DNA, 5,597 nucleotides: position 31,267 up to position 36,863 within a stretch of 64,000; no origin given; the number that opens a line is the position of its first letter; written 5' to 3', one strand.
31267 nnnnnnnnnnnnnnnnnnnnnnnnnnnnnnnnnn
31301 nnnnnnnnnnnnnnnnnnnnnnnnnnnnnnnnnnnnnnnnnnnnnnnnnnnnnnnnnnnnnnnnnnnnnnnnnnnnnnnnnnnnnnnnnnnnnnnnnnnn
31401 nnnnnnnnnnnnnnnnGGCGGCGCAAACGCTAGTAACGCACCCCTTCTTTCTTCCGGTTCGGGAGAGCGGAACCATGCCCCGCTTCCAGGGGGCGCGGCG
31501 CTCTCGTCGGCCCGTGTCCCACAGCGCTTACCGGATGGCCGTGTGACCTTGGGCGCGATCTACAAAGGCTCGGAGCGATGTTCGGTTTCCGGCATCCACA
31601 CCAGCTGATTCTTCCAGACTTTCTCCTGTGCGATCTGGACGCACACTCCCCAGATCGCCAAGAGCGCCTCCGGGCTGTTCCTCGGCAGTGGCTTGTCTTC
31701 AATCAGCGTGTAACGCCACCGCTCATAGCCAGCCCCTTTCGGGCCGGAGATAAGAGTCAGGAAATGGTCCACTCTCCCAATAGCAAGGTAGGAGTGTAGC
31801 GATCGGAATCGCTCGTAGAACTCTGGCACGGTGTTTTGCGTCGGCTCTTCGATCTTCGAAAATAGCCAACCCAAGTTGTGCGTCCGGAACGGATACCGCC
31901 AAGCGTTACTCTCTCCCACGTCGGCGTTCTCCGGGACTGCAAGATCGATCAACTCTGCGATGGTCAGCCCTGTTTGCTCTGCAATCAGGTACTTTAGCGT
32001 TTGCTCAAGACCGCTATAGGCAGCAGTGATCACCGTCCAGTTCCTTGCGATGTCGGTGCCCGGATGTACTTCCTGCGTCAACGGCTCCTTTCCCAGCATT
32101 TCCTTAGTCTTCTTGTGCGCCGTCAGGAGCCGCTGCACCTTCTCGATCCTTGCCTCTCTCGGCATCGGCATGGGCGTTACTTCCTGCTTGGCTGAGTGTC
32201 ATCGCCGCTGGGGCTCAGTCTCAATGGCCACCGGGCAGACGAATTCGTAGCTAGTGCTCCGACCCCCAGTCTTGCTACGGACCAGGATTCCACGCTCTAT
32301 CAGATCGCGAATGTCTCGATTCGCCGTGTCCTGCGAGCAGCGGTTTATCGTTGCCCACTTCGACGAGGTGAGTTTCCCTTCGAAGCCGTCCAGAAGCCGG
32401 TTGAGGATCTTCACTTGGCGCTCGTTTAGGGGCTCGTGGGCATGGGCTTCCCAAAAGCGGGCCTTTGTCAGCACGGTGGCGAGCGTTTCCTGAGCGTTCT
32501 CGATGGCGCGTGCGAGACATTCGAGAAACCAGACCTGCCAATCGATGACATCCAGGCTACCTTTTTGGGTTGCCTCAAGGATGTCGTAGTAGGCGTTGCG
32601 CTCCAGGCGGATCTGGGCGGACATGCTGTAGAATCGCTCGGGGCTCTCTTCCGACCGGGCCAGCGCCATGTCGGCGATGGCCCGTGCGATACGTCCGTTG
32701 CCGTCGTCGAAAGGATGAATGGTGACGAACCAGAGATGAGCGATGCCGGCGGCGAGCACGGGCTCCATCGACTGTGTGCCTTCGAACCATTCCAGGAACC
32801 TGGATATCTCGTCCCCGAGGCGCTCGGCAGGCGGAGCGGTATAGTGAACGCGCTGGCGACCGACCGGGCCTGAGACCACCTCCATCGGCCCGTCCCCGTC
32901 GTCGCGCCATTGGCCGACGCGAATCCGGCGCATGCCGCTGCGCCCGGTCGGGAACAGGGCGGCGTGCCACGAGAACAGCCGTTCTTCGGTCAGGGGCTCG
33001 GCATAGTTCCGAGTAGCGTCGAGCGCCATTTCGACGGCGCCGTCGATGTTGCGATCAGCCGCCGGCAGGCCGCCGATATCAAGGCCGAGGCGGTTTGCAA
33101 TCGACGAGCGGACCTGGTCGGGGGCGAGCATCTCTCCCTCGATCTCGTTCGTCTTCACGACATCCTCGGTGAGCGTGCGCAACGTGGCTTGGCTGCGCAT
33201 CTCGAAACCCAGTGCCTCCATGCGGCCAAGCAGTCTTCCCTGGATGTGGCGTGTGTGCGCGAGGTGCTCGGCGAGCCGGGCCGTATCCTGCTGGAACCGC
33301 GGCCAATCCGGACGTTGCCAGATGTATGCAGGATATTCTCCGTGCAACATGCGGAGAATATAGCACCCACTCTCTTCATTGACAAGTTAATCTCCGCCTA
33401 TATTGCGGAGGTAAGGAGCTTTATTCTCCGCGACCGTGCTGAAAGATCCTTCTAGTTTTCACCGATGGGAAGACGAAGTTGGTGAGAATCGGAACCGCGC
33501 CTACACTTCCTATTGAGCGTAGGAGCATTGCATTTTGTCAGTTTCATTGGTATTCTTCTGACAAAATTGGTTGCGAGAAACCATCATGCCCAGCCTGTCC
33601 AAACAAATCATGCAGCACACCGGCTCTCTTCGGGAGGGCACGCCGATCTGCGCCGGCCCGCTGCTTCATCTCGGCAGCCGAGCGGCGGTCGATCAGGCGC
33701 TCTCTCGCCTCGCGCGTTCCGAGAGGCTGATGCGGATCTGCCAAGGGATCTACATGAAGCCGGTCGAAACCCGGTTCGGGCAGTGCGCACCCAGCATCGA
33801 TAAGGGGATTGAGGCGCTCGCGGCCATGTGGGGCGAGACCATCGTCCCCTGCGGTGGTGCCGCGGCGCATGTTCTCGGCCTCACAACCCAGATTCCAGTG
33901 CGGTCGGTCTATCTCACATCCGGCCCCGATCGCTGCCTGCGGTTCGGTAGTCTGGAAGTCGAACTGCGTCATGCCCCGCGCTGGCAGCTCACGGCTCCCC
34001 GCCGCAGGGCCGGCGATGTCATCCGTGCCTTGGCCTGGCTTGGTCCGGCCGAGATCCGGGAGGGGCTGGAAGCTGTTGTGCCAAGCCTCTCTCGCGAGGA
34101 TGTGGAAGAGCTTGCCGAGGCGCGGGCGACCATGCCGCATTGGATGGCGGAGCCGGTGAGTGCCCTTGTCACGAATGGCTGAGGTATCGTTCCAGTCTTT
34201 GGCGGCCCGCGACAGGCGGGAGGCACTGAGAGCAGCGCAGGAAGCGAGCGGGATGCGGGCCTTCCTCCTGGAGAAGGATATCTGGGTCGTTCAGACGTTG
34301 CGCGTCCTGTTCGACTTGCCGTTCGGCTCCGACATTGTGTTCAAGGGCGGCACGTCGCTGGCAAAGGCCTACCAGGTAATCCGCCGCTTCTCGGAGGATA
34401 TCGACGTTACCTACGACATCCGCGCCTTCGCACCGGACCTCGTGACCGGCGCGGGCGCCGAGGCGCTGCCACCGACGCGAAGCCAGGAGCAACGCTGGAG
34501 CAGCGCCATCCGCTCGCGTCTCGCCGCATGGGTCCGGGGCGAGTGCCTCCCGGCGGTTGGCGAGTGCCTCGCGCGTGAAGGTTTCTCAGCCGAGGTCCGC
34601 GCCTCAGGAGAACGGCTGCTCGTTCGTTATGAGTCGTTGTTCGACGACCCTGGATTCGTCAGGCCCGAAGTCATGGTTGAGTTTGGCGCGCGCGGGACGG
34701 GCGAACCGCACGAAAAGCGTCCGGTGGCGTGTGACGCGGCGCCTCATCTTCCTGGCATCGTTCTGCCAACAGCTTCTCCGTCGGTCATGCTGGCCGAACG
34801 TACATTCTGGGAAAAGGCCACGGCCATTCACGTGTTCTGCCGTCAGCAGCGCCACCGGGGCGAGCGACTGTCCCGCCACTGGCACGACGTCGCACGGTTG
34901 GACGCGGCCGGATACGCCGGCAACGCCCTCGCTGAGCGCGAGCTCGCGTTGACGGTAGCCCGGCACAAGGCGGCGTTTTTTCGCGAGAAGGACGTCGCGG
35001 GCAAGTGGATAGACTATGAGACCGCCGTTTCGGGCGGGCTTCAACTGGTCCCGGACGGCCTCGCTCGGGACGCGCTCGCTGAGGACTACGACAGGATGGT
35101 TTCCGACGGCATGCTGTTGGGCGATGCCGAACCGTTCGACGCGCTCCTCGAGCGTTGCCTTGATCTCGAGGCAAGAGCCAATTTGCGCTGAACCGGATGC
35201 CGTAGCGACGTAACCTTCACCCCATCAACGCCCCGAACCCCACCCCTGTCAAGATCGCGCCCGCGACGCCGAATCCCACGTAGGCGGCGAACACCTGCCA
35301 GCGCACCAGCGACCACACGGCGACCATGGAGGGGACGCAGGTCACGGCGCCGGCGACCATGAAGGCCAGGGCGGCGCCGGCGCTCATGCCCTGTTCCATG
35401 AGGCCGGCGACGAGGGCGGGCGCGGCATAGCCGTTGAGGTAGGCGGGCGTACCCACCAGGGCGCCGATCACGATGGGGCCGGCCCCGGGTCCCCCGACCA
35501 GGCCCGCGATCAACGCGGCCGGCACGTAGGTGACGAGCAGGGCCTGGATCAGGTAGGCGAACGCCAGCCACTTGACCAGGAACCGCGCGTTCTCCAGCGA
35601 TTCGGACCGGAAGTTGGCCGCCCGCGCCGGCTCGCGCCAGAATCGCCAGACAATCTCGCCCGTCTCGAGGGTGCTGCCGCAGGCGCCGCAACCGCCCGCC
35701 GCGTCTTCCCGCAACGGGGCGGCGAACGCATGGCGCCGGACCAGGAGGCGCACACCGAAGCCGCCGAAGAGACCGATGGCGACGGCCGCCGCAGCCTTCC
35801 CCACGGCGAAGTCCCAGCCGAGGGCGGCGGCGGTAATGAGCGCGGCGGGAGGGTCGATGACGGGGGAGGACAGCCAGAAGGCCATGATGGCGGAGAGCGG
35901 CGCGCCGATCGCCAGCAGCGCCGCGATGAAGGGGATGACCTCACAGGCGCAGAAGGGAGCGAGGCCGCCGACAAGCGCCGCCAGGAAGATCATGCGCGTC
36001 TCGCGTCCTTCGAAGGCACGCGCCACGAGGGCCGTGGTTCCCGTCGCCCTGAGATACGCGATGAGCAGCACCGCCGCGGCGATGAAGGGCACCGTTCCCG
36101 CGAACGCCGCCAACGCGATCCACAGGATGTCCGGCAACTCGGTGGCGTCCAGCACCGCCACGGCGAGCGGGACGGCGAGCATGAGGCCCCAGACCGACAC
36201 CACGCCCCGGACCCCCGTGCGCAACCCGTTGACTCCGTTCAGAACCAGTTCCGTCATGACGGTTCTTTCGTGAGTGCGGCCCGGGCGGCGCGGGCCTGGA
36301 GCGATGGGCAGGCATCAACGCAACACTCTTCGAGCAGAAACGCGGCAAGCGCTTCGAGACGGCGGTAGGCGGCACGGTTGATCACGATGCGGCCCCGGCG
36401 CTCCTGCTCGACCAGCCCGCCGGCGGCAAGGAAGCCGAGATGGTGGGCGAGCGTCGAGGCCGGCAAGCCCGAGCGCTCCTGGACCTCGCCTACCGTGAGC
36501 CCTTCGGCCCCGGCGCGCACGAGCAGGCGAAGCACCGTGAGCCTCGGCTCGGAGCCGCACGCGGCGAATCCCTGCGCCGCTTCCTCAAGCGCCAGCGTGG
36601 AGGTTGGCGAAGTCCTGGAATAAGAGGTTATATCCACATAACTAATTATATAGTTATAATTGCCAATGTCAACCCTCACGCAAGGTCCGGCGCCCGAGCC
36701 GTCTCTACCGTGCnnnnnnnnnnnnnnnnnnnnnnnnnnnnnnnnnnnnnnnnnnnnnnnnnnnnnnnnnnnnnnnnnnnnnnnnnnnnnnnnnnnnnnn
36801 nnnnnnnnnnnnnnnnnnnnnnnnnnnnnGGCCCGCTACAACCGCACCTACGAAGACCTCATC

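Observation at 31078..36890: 5.6 kb toxin/Abi island (orphan, class II Fic, AbiEi/AbiEii, ArsP-like permease, ArsR) bracketed by a 177-bp near-identical direct repeat of the LLM oxidoreductase 3' end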

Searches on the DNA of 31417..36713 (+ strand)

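Call 48: search_dna_similar(query=window:31417-36713:+, collection=plasmids, mode=distant, max_rows=10)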
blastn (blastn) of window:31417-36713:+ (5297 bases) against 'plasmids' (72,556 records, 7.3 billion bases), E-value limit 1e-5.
Records with a match: 309; places in all: 333; records where one place covers at least 80% of the query: 0.
Best place of each record, by identity: 80-90% 7; 60-80% 302.
By first word of the organism name: Sinorhizobium 62; Rhizobium 62; Ralstonia 25; Agrobacterium 24; Pantoea 19; Bradyrhizobium 12; Mesorhizobium 5; Hymenobacter 5; Roseibium 4; Labrenzia 4; and 50 more.
By predicted mobility (MOB-suite, as given by PLSDB): conjugative 153; non-mobilizable 122; mobilizable 34.
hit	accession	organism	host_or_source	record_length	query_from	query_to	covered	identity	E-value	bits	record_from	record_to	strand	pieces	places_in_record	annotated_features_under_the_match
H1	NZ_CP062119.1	Aminobacter sp. SR38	bacterial pure culture,soil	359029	2246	3729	24%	64.2%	2e-18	189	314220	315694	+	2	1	nucleotidyl transferase AbiEii/AbiGii toxin family protein | DUF6088 family protein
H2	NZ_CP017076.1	Novosphingobium resinovorum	single cell,soil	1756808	2245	3748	23%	65.8%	3e-47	269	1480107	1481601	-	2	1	none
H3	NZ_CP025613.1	Niveispirillum cyanobacteriorum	sing cell,cyanobacterial aggregates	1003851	2245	3742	23%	65.3%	5e-32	226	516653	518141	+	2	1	none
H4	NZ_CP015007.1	Aminobacter aminovorans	cell culture,soil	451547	2387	3730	21%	65.1%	2e-25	212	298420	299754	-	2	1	nucleotidyl transferase AbiEii/AbiGii toxin family protein | DUF6088 family protein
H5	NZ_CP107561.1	Methylocystis sp. MJC1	whole organism,Alpine Peat Bogs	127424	831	1835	19%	70.1%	3e-117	432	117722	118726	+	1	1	Fic family protein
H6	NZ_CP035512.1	Haematobacter massiliensis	single cell,human skin swab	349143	2395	3748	20%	65.9%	1e-33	237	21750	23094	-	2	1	nucleotidyl transferase AbiEii/AbiGii toxin family protein | DUF6088 family protein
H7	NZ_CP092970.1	Methylocystis parvus OBBP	Bacterial Monoculture,Mud, soil or ...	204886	864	1827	18%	70.9%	7e-119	437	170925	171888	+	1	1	Fic family protein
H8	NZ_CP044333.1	Methylocystis parvus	-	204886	864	1827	18%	70.9%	7e-119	437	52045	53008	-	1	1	Fic family protein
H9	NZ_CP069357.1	Microvirga sp. VF16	Vachellia farnesiana,Cell culture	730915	886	1826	18%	70.4%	7e-119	438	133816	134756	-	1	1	Fic family protein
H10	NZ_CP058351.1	Peteryoungia desertarenae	Pure culture,Saline Desert Soil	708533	864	1826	18%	67.8%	1e-89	340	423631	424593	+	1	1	Fic family protein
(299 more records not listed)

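Call 49: search_dna_similar(query=window:31417-36713:+, collection=phages, mode=distant, max_rows=10)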
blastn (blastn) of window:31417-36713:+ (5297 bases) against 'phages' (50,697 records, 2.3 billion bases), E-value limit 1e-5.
No match.

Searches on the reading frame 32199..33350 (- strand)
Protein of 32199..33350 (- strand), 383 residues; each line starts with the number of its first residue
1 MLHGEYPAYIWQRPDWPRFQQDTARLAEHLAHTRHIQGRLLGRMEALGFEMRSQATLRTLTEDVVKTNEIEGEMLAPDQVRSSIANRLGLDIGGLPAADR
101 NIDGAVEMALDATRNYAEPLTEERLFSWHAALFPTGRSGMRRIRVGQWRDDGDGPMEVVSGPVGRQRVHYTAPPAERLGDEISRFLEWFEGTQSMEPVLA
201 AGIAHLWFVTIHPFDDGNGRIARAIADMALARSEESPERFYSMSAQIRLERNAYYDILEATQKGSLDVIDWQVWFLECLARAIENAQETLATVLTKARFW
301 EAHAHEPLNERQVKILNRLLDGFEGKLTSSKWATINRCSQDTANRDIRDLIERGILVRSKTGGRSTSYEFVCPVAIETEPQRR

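Call 5: search_protein_families(library=pfam, proteins=[window:32199-33350:-])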
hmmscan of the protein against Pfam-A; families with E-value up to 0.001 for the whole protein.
window:32199-33350:- (383 aa): 2 families
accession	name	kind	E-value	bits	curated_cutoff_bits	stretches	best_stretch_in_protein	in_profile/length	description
PF13776.11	DUF4172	-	1.6e-31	108.8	25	1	9-90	1-82/82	Domain of unknown function (DUF4172)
PF02661.23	Fic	-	2.1e-16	61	24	1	119-230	1-93/93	Fic/DOC family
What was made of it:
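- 32199..33350 (-): DUF4172-Fic protein (SoFic-like, class II). It has the Fic motif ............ and an N-terminal inhibitory motif TNEIEG. Pfam DUF4172 1.6e-31 and Fic 2.1e-16 (call 5).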

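Call 28: search_protein_families(library=padloc, proteins=[window:32199-33350:-])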
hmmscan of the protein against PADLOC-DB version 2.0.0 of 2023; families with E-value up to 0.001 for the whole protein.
window:32199-33350:- (383 aa): 6 families
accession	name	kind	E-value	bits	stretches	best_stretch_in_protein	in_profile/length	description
PDLC03963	SoFic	-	9.4e-41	138.4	1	20-368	19-349/361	-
PDLC04966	PDC-S24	-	1.1e-19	68.7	1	164-274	269-381/497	-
PDLC04839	PDC-S04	-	1.7e-08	32.4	1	191-260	120-185/205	-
PDLC04836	PDC-S04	-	2e-08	31.7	1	67-226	33-183/244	-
PDLC04837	PDC-S04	-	5.2e-07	27.2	1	118-225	83-178/234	-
PDLC04840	PDC-S04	-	1.2e-05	23.1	1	203-236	147-180/227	-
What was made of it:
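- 32199..33350 (-): PADLOC SoFic 9.4e-41 (call 28).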

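Call 46: find_related_loci(query=window:32199-33350:-, collection=viral_contigs, flank=8000)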
Query window:32199-33350:- (383 aa) in viral_contigs; peptide patterns used: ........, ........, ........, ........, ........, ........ (x = any residue, [..] = any of these).
48 stretches matched a pattern; 48 encode a relative of the query (tblastn E <= 1e-3); 48 distinct loci.
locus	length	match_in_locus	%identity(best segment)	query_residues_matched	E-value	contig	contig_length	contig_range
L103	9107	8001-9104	67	5-372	4e-169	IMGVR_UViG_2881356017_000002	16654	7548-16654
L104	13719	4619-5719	67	7-373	4e-168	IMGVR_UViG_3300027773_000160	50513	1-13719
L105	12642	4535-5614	69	9-368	4e-168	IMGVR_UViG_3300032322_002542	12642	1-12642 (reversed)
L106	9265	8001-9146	65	4-383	9e-167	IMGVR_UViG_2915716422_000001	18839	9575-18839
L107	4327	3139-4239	66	7-374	2e-171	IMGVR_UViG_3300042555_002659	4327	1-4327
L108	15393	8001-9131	67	9-381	1e-166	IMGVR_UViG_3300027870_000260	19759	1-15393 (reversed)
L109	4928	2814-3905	68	9-372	4e-170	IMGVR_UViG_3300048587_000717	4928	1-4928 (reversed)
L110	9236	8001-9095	66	5-369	3e-165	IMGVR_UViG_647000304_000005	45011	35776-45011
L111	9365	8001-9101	65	5-371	8e-164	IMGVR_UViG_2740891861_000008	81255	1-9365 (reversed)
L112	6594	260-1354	66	9-373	1e-162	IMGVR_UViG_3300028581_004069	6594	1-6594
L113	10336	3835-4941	65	7-372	1e-161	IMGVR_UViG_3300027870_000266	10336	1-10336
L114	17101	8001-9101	65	5-371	1e-161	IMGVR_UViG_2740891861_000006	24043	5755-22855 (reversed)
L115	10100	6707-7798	66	7-370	3e-161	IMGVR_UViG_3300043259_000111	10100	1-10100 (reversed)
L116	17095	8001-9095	66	9-373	5e-162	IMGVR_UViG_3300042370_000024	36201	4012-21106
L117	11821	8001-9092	65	9-372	1e-160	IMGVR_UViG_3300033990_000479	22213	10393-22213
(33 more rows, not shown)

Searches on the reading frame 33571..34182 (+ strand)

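Call 5: search_protein_families(library=pfam, proteins=[window:33571-34182:+])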
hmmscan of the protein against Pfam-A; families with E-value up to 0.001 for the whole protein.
window:33571-34182:+ (203 aa): 1 family
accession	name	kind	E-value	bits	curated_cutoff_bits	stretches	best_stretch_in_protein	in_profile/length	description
PF19570.5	DUF6088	-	1.3e-20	74.3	25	1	13-171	2-161/172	Family of unknown function (DUF6088)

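Call 28: search_protein_families(library=padloc, proteins=[window:33571-34182:+])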
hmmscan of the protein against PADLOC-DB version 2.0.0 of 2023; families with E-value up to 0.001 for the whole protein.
window:33571-34182:+ (203 aa): 11 families
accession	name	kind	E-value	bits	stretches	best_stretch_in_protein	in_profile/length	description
PDLC02226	AbiEi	-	1.2e-56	189.8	1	8-200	2-194/202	AbiEi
PDLC02233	AbiEi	-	2e-25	87.6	1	11-201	6-206/214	AbiEi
PDLC02264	AbiEi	-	7.5e-14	50.2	1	35-126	31-121/205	AbiEi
PDLC02250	AbiEi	-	1.3e-13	49.3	1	35-112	26-101/197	AbiEi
PDLC02246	AbiEi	-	9.3e-11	39.7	1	38-114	36-110/230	AbiEi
PDLC02247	AbiEi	-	3.1e-09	35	1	37-119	43-124/215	AbiEi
PDLC02251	AbiEi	-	1.7e-08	32.2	1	36-109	34-105/230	AbiEi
PDLC02229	AbiEi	-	2.3e-07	29.4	1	33-117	26-113/131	AbiEi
PDLC02234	AbiEi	-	3.8e-06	24.8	1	38-80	27-69/191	AbiEi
PDLC02236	AbiEi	-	4.7e-06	24.4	1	23-110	13-104/207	AbiEi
PDLC02258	AbiEi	-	0.00024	19.3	1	33-110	90-170/196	AbiEi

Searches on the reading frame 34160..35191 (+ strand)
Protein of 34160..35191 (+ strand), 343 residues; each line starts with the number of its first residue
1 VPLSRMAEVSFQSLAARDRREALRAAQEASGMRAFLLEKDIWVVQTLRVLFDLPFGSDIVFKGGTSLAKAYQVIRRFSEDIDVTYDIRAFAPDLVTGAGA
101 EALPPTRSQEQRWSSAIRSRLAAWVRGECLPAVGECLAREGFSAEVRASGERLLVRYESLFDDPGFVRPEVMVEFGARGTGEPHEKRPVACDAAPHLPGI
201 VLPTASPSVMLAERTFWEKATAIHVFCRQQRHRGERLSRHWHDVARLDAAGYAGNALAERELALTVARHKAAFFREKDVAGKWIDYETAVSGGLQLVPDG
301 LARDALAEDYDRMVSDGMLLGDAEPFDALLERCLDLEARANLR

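Call 5: search_protein_families(library=pfam, proteins=[window:34160-35191:+])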
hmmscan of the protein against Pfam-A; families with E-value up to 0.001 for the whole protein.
window:34160-35191:+ (343 aa): 1 family
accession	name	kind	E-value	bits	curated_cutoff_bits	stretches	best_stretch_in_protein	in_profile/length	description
PF08843.17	AbiEii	-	1.4e-36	127.1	22.5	1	50-332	3-238/238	Nucleotidyl transferase AbiEii toxin, Type IV TA system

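Call 28: search_protein_families(library=padloc, proteins=[window:34160-35191:+])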
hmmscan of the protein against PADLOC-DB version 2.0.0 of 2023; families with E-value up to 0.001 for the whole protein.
window:34160-35191:+ (343 aa): 17 families
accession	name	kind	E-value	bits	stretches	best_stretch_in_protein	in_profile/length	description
PDLC02289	AbiEii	-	1.2e-94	315.3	1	10-341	5-301/309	AbiEii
PDLC02315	AbiEii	-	4.5e-47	158.9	1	25-339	24-342/352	AbiEii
PDLC02292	AbiEii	-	3e-30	104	1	20-274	11-231/283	AbiEii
PDLC02302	AbiEii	-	6.9e-21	72.9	1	16-276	6-251/313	AbiEii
PDLC02297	AbiEii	-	7.4e-20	69.5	1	22-257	7-228/307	AbiEii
PDLC02322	AbiEii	-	1.9e-18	65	1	21-83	14-74/324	AbiEii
PDLC02316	AbiEii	-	1.7e-13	48.7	1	23-90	14-81/314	AbiEii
PDLC02304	AbiEii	-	1.4e-09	36.3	1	22-85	6-69/260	AbiEii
PDLC02321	AbiEii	-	1.8e-07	29.1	1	30-86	14-70/296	AbiEii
PDLC02323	AbiEii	-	3.2e-07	28.2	1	37-86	19-66/248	AbiEii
PDLC02317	AbiEii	-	2.3e-06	24.8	1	18-85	3-70/396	AbiEii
PDLC02299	AbiEii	-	4.5e-06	24.2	1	24-85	13-72/344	AbiEii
PDLC02296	AbiEii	-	5.6e-06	23.7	1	23-85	12-71/282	AbiEii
PDLC02294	AbiEii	-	6.5e-06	24.2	1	35-83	20-70/260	AbiEii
PDLC02303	AbiEii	-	2.6e-05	21.8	1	27-84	10-66/249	AbiEii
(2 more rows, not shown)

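Call 31: find_encoding_contigs(protein=window:34160-35191:+, flank=10000, max_places=10)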
Protein window:34160-35191:+ (343 aa): no gene with exactly this product is on record in the collection.

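Call 47: find_related_loci(query=window:34160-35191:+, collection=viral_contigs, flank=8000)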
Query window:34160-35191:+ (343 aa) in viral_contigs; peptide patterns used: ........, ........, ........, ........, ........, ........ (x = any residue, [..] = any of these).
19 stretches matched a pattern; 16 encode a relative of the query (tblastn E <= 1e-3); 16 distinct loci.
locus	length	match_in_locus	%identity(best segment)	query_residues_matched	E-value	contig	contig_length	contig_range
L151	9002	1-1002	60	6-341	2e-123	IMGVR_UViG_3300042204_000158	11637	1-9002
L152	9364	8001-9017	49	5-343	5e-99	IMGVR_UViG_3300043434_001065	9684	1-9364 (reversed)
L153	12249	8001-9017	47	5-343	1e-96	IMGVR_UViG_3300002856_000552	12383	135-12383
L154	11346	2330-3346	46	3-341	2e-95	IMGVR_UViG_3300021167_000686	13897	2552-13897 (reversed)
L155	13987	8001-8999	46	10-341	2e-95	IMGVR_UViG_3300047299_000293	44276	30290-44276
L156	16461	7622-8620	46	10-341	5e-95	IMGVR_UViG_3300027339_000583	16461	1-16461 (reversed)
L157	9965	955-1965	46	5-341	5e-95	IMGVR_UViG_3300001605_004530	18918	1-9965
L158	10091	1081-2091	46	5-341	8e-95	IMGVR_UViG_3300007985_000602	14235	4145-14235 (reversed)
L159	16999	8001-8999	44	10-341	2e-93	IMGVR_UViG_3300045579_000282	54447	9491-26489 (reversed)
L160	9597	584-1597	45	4-341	2e-93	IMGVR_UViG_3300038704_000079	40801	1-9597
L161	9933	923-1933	46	5-341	4e-91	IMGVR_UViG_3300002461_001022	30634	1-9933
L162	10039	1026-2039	45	4-341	1e-94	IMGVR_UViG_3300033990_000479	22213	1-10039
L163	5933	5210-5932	49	5-245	5e-71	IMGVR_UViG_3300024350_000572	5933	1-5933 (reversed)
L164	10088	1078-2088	50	5-341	2e-102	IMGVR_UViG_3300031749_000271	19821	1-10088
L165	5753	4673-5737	33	4-341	1e-38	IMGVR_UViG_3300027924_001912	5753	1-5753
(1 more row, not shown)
